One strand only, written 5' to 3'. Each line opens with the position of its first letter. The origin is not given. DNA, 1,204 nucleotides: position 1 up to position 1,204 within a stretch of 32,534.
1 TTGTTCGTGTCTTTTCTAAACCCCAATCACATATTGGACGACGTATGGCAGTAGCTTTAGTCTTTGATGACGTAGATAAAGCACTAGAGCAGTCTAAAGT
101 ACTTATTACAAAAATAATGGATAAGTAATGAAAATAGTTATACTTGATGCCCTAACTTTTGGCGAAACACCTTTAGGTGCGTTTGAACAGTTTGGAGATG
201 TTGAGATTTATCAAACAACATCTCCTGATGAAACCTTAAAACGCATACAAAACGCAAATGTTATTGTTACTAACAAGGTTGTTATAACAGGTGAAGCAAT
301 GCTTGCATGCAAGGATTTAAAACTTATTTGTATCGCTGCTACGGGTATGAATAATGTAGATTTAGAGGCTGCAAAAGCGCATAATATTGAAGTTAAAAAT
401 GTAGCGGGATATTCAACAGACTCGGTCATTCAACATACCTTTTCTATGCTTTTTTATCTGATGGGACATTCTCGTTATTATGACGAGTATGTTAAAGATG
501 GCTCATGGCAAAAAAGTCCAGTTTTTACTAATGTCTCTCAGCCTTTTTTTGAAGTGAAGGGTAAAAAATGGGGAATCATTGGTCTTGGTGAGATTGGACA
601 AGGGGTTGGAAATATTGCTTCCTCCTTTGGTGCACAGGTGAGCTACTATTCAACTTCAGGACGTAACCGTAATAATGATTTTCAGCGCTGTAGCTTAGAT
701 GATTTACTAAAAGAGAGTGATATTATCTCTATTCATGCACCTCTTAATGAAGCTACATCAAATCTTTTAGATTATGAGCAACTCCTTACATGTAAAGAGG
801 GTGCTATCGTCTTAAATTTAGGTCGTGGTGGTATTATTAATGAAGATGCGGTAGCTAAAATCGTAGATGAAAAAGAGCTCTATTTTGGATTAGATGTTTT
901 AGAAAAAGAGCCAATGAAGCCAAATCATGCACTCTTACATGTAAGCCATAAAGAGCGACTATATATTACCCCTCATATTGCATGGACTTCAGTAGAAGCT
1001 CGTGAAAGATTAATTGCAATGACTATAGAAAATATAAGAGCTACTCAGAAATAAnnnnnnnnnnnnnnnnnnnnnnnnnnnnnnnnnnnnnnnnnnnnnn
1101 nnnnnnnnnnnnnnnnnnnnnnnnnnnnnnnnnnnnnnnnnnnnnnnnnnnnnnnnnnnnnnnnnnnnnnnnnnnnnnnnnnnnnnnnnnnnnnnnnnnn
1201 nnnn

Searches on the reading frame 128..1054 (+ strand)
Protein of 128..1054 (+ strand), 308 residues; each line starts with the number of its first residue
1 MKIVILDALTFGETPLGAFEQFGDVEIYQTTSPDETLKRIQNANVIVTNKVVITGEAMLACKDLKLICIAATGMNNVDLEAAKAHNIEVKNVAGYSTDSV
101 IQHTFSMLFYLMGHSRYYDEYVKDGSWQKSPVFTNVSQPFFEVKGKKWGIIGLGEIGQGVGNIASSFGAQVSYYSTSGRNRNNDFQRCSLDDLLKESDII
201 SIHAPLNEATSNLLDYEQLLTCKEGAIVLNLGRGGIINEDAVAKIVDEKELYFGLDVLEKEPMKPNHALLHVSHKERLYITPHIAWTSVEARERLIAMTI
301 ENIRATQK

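Call 39: search_protein_families(library=pfam, proteins=[window:128-1054:+], max_evalue=0.001)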
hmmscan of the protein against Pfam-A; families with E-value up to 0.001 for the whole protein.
window:128-1054:+ (308 aa): 3 families
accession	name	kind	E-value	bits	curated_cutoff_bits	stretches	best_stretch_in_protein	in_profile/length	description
PF02826.25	2-Hacid_dh_C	-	1.1e-45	155.7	25.1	1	106-285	2-178/178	D-isomer specific 2-hydroxyacid dehydrogenase, NAD binding domain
PF00389.36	2-Hacid_dh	-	1.1e-23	83.8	24.6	1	12-305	8-122/134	D-isomer specific 2-hydroxyacid dehydrogenase, catalytic domain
PF00670.27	AdoHcyase_NAD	-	6e-05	23.7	27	0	143-233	21-111/162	S-adenosyl-L-homocysteine hydrolase, NAD binding domain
